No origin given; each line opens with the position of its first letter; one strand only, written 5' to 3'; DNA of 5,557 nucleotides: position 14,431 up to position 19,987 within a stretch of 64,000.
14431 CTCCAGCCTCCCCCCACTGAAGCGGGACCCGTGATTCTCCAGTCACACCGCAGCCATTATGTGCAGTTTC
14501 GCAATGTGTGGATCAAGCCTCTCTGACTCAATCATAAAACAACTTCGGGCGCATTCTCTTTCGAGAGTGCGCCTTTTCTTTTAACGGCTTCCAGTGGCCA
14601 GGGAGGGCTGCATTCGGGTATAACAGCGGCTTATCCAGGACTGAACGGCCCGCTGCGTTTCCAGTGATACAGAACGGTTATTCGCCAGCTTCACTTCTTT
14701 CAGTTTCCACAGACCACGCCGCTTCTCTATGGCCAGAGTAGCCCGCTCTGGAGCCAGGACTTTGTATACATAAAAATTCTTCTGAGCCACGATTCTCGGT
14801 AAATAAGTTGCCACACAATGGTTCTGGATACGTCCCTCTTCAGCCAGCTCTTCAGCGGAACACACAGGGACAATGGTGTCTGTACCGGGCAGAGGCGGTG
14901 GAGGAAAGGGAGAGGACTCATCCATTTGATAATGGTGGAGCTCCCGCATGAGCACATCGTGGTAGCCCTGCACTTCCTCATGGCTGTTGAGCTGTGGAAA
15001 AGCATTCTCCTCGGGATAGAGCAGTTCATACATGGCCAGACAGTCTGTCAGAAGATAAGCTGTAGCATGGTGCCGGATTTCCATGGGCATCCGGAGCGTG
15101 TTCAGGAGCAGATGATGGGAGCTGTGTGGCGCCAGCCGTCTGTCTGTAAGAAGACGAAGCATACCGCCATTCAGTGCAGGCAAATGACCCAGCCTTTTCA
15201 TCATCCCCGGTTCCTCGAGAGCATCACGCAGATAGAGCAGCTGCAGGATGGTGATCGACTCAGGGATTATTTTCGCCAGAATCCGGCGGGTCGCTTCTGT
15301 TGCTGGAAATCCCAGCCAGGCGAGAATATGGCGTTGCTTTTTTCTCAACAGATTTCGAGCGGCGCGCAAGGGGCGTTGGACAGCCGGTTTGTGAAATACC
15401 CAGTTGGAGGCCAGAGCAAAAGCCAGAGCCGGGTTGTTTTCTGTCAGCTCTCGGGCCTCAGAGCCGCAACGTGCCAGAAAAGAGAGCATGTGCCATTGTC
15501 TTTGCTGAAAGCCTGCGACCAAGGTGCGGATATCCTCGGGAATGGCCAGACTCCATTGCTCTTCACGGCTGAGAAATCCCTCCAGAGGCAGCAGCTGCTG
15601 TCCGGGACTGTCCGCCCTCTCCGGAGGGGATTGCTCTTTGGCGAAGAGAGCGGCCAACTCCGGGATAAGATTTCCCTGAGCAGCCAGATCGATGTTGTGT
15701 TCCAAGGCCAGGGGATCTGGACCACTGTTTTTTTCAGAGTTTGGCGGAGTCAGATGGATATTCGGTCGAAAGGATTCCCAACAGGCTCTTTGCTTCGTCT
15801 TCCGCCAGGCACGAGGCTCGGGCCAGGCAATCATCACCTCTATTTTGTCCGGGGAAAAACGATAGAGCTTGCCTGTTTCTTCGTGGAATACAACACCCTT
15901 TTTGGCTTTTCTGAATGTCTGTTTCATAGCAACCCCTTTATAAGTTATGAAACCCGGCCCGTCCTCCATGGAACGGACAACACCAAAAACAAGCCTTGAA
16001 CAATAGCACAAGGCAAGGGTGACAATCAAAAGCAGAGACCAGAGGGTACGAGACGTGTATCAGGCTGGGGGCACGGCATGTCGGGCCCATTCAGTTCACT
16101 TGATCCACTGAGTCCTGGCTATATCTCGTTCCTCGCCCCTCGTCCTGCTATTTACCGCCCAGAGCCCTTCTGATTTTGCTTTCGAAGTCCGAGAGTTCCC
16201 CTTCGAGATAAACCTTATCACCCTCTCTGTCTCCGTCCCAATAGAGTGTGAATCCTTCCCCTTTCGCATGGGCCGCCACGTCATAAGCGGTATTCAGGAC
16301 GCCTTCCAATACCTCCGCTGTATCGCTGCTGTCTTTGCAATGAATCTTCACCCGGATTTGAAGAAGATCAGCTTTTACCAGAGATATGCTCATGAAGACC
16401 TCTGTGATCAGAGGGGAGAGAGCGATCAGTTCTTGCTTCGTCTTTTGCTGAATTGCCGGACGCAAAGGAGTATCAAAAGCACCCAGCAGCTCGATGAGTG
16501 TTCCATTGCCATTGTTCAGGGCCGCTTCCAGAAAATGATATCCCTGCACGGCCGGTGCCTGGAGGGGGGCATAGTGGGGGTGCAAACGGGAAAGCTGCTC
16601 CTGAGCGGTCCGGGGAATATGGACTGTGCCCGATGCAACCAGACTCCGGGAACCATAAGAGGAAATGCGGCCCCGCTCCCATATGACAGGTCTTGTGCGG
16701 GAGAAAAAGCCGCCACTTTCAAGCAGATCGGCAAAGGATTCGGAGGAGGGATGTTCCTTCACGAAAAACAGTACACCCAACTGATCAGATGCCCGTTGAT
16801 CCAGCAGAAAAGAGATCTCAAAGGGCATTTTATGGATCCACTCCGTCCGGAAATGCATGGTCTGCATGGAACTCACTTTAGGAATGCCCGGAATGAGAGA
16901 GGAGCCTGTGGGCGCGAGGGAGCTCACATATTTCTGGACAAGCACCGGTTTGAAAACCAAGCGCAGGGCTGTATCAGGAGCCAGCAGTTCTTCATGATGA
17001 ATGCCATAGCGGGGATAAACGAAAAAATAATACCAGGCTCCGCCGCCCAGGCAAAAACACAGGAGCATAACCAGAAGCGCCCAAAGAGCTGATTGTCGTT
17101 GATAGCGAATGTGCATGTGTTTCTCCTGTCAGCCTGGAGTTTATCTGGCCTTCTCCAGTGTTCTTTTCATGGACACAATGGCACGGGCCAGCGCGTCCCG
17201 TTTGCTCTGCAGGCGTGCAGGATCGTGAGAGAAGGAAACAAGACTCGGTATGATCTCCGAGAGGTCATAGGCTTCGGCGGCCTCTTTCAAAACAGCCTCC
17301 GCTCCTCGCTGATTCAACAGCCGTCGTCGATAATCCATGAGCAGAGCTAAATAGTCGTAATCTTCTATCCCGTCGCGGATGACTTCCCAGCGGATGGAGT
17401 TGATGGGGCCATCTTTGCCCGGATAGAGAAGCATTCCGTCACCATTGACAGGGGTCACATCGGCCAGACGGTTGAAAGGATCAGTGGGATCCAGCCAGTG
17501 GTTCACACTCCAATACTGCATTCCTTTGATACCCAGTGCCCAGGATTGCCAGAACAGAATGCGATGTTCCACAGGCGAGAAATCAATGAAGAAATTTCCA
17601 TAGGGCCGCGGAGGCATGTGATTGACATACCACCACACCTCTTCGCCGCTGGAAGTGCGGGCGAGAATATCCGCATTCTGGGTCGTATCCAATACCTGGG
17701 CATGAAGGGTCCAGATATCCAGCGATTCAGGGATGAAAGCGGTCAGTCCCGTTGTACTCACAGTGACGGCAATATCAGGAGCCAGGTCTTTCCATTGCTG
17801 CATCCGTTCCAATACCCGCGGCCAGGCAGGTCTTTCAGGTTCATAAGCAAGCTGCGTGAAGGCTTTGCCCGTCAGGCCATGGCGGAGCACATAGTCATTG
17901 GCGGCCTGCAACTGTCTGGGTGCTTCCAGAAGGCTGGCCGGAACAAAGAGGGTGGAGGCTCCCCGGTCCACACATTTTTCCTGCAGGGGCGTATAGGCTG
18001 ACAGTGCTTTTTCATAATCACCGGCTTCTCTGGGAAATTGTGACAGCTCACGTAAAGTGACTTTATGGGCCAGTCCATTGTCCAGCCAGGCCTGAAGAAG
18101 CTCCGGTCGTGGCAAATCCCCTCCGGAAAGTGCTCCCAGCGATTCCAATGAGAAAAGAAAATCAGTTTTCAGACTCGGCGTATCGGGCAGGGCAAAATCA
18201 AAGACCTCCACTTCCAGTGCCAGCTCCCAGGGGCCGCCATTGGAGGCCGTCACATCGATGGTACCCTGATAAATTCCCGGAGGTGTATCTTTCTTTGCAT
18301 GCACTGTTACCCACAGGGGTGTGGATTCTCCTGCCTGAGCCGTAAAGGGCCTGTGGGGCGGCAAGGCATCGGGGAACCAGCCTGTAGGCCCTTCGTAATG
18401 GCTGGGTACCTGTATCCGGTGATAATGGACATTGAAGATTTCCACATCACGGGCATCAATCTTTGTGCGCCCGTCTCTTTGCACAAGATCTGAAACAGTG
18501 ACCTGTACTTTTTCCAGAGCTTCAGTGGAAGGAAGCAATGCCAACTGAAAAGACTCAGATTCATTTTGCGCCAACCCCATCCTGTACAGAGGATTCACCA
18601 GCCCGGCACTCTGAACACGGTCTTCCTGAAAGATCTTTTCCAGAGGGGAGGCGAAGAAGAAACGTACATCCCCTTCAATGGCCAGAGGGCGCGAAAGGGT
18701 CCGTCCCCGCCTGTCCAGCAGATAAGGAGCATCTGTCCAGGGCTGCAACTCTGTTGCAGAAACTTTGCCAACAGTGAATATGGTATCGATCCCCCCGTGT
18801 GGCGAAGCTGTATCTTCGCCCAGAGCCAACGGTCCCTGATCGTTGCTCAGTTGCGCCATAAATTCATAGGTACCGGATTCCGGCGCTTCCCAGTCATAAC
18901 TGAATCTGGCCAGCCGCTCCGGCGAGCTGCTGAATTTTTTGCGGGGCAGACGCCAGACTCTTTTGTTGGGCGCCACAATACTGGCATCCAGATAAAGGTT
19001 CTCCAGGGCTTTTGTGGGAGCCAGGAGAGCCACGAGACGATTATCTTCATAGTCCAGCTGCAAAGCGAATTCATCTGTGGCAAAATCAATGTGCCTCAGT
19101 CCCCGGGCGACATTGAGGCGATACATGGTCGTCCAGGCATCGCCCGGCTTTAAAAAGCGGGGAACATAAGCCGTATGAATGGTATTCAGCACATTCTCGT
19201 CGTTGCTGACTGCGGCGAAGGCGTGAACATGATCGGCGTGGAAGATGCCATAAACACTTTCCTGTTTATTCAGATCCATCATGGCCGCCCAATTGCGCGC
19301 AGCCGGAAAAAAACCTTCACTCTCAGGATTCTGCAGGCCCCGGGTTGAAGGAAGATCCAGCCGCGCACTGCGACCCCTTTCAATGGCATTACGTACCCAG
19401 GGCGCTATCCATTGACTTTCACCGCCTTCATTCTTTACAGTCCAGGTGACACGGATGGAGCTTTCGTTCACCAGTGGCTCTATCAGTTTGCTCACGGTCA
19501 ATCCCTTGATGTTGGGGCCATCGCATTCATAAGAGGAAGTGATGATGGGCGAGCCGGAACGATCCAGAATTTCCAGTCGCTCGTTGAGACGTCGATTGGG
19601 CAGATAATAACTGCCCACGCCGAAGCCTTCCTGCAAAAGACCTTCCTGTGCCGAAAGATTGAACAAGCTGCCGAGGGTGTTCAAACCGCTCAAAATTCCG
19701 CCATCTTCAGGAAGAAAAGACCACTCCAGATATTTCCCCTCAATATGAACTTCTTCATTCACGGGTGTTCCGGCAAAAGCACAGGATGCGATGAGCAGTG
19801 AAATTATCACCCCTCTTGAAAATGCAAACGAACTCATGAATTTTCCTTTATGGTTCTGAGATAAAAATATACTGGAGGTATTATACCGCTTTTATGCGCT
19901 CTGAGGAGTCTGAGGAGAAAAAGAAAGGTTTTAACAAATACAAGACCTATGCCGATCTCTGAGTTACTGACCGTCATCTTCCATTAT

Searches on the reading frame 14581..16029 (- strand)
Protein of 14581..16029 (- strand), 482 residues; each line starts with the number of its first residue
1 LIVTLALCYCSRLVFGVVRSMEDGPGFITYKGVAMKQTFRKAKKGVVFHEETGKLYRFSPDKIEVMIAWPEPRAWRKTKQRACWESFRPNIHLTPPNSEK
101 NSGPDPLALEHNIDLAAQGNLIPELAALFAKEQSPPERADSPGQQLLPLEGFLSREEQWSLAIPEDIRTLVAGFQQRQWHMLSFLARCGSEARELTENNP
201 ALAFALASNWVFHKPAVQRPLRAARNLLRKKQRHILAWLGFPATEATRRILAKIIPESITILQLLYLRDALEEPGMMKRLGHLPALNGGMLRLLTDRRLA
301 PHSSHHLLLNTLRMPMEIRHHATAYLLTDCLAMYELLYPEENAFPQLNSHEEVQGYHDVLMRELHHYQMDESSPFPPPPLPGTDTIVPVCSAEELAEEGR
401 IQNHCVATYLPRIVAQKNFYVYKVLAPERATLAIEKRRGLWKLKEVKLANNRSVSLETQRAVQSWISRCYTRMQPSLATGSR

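Call 32: search_protein_families(library=pfam, proteins=[window:14581-16029:-], max_evalue=0.01)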
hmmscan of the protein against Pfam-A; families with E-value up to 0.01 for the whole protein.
window:14581-16029:- (482 aa): 1 family
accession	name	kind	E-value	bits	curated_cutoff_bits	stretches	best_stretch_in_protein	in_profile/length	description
PF14284.11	PcfJ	-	3.7e-07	30.5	25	1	386-455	68-140/147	PcfJ-like protein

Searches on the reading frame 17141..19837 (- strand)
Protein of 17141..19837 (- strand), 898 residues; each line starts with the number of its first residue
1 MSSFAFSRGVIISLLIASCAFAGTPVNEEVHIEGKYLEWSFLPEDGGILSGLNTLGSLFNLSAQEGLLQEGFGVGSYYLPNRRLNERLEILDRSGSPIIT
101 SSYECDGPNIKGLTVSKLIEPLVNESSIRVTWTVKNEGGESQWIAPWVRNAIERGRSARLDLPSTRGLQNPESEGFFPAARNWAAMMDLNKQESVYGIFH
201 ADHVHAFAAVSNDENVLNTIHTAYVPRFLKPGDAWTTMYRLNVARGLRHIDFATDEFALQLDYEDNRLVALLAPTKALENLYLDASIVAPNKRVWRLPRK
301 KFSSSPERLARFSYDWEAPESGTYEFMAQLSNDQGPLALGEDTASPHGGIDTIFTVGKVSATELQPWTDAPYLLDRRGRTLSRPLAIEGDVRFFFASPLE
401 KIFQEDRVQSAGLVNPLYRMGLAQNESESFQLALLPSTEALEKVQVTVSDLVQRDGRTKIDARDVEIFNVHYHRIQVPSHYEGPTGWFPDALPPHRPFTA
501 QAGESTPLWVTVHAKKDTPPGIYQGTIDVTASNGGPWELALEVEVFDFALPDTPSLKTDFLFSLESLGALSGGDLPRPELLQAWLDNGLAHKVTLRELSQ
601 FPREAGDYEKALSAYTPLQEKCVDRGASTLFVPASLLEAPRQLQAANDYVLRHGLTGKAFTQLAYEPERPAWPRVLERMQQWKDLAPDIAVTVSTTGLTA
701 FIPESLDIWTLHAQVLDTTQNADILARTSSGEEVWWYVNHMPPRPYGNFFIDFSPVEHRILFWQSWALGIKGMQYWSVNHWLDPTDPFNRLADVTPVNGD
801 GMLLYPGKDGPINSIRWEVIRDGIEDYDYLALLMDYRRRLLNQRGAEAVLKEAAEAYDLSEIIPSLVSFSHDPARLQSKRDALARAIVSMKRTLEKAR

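Call 32: search_protein_families(library=pfam, proteins=[window:17141-19837:-], max_evalue=0.01)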
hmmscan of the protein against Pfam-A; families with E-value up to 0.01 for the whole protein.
window:17141-19837:- (898 aa): 3 families
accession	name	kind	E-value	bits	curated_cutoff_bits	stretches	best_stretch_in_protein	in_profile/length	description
PF13320.12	GH123_cat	-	1.4e-21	77.6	23.1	1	655-833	151-324/324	Glycoside hydrolase 123, catalytic domain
PF19543.5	GH123_N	-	1.1e-08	33.9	22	1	423-552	198-312/969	Glycoside hydrolase 123, N-terminal domain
PF22680.2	Glyco_hydro_123_N_2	-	1.1e-07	32.3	27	1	433-530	37-141/142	Glycoside hydrolase 123 N-terminal domain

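Call 45: find_encoding_contigs(protein=window:17141-19837:-, flank=4000, max_places=10)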
Protein window:17141-19837:- (898 aa): 4 contigs read that carry it; 3 places shown.
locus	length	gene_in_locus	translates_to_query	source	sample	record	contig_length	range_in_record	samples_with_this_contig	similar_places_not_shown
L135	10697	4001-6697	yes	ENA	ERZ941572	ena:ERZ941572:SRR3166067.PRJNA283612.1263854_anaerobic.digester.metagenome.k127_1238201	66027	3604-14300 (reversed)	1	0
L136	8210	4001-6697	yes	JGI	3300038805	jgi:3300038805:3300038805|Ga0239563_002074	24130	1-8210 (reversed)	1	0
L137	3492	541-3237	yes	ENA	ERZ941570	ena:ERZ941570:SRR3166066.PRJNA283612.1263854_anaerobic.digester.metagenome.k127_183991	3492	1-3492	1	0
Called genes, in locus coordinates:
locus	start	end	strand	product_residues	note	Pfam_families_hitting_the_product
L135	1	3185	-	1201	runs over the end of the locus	PF02494:HYR (faint), PF23237:HYR_4C (faint), PF16403:Bact_surface_Ig-like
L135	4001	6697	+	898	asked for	PF19543:GH123_N, PF22680:Glyco_hydro_123_N_2 (weak), PF13320:GH123_cat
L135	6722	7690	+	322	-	-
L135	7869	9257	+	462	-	PF14284:PcfJ (faint)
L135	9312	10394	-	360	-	PF06439:3keto-disac_hyd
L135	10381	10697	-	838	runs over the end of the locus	PF15418:DUF4625 (faint), PF16403:Bact_surface_Ig-like, PF18981:InlK_D3 (faint), PF16403:Bact_surface_Ig-like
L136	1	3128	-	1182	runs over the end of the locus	PF02494:HYR (faint), PF23237:HYR_4C (faint), PF16403:Bact_surface_Ig-like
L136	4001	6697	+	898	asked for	PF19543:GH123_N, PF22680:Glyco_hydro_123_N_2 (weak), PF13320:GH123_cat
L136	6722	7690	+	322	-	-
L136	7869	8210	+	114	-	?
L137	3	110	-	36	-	?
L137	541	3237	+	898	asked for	PF19543:GH123_N, PF22680:Glyco_hydro_123_N_2 (weak), PF13320:GH123_cat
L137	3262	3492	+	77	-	?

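Call 62: find_homologous_proteins(query=window:17141-19837:-, max_evalue=1e-30)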
Query window:17141-19837:- (898 aa): 210 proteins with E <= 1e-30 among 8000 candidates; the best 120 are listed.
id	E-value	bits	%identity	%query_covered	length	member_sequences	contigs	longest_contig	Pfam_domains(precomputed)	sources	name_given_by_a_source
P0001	0.0e+0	2079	100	100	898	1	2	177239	PF19543.6,PF13320.13,PF22680.3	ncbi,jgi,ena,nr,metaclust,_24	ncbi:MAG: DUF4091 domain-containing protein [Candidatus Hydrogenedens sp.]|jgi:hypothetical protein|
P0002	0.0e+0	1556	73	99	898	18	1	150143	PF19543.6,PF13320.13,PF22680.3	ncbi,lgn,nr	ncbi:MAG: hypothetical protein BWY07_00102 [Candidatus Hydrogenedentes bacterium ADurb.Bin170]|nr:MA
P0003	0.0e+0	1233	58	100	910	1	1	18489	PF13320.13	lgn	-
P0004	0.0e+0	1213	57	99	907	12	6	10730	PF13320.13,PF22680.3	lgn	-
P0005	0.0e+0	1194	58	98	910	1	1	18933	PF13320.13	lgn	-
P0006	0.0e+0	1193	56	100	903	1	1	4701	PF13320.13,PF22680.3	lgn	-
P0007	0.0e+0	1190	56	99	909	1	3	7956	PF13320.13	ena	-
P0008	0.0e+0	1177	57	99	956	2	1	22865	PF13320.13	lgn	-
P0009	0.0e+0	1176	57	98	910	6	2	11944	PF13320.13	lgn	-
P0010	0.0e+0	1171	56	100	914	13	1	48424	PF13320.13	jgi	-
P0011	0.0e+0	1163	56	97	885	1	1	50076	PF13320.13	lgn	-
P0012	0.0e+0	1156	56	97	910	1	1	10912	PF13320.13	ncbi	-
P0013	0.0e+0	1156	57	97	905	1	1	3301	PF13320.13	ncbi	-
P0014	0.0e+0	1146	55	99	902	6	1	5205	PF13320.13,PF22680.3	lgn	-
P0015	0.0e+0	1143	53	100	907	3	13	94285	PF13320.13,PF22680.3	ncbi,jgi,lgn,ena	ncbi:MAG: glycoside hydrolase domain-containing protein [Candidatus Hydrogenedentales bacterium]|jgi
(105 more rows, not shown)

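Call 63: find_encoding_contigs(protein=P0002, flank=5000, max_places=3)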
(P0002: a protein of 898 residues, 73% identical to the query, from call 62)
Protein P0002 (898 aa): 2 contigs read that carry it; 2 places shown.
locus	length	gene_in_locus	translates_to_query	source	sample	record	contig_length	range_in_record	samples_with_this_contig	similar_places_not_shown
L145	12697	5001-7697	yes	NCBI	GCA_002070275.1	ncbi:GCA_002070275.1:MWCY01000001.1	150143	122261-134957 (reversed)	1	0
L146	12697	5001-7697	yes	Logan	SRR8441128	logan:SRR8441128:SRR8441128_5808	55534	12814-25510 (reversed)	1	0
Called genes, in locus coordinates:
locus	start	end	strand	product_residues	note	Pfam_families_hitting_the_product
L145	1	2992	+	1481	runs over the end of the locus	PF00515:TPR_1 (faint), PF07719:TPR_2 (faint), PF13181:TPR_8 (faint), PF13424:TPR_12 (faint), PF13428:TPR_14 (faint), PF13432:TPR_16 (faint), PF14559:TPR_19 (weak)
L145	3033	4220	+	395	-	PF00753:Lactamase_B, PF19583:ODP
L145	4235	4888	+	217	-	PF00702:Hydrolase, PF13419:HAD_2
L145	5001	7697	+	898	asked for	PF19543:GH123_N, PF22680:Glyco_hydro_123_N_2, PF13320:GH123_cat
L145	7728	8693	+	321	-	-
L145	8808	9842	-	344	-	PF06439:3keto-disac_hyd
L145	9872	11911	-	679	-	PF16403:Bact_surface_Ig-like, PF23237:HYR_4C (faint), PF18981:InlK_D3 (faint), PF15418:DUF4625 (faint), PF16403:Bact_surface_Ig-like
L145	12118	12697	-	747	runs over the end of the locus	-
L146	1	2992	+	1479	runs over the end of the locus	PF00515:TPR_1 (faint), PF07719:TPR_2 (faint), PF13181:TPR_8 (faint), PF13424:TPR_12 (faint), PF13428:TPR_14 (faint), PF13432:TPR_16 (faint), PF14559:TPR_19 (weak)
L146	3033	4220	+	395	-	PF00753:Lactamase_B, PF19583:ODP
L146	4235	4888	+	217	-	PF00702:Hydrolase, PF13419:HAD_2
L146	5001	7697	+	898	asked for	PF19543:GH123_N, PF22680:Glyco_hydro_123_N_2, PF13320:GH123_cat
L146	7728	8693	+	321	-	-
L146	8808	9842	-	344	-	PF06439:3keto-disac_hyd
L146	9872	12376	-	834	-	PF16403:Bact_surface_Ig-like, PF23237:HYR_4C (faint), PF15418:DUF4625 (faint), PF18981:InlK_D3 (faint), PF16403:Bact_surface_Ig-like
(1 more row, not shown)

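Call 64: find_encoding_contigs(protein=P0003, flank=5000, max_places=3)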
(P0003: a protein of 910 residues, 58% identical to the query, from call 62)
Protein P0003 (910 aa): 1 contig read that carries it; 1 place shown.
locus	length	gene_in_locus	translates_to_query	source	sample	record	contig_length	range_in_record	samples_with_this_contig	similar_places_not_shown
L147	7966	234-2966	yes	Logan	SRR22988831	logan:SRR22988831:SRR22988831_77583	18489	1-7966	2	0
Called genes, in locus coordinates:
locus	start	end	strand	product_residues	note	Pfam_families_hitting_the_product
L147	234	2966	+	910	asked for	PF13320:GH123_cat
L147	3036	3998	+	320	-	-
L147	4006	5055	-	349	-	PF06439:3keto-disac_hyd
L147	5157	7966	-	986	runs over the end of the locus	PF13570:Beta-prop_ACSF4 (faint), PF13360:PQQ_2 (weak)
